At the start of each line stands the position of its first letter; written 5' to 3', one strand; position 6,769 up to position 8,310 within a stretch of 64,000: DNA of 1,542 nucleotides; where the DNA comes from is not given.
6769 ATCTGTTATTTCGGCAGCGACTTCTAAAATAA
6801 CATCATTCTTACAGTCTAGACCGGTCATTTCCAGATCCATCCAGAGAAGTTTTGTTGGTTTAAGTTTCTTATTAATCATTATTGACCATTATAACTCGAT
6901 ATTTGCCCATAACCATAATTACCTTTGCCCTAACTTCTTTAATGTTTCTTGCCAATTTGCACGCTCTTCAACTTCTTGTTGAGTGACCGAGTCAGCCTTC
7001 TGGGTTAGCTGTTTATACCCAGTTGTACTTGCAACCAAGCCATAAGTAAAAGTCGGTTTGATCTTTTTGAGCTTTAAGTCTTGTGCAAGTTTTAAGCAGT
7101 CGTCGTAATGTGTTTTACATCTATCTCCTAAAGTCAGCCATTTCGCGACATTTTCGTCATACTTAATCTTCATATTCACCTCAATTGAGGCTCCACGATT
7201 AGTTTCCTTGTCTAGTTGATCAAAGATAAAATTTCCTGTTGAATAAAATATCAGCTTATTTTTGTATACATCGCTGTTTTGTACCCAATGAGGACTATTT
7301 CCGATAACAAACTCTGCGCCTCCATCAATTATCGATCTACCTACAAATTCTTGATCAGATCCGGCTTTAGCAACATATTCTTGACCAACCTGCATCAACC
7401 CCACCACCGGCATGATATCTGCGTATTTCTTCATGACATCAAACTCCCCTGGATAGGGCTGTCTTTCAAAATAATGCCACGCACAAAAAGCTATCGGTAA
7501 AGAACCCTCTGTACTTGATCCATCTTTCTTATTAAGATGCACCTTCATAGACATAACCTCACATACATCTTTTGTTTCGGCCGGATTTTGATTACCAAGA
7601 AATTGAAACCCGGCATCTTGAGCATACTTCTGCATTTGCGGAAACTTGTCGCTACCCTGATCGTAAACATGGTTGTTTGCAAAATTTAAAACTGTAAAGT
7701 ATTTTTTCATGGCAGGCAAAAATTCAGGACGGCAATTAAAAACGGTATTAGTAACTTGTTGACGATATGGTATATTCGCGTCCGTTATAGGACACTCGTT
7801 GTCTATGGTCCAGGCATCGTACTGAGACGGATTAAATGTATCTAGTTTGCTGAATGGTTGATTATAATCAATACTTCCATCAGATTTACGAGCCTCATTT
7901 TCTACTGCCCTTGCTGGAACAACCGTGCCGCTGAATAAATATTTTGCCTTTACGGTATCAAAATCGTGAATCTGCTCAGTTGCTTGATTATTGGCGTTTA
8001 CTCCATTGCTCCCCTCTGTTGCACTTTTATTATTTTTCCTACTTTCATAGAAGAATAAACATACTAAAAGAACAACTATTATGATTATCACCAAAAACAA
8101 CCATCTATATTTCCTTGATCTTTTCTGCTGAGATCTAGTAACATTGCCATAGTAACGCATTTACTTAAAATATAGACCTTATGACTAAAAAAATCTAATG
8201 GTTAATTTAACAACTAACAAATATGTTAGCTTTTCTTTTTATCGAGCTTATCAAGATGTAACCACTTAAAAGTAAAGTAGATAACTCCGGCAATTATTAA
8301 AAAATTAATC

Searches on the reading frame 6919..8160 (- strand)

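Call 67: search_protein_families(library=pfam, proteins=[window:6919-8160:-], max_evalue=0.00001)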
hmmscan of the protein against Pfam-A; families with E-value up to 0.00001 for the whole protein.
window:6919-8160:- (413 aa): 1 family
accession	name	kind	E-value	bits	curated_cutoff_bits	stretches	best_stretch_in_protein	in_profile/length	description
PF09587.15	PGA_cap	-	9.8e-36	124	27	1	75-315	3-255/255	Bacterial capsule synthesis protein PGA_cap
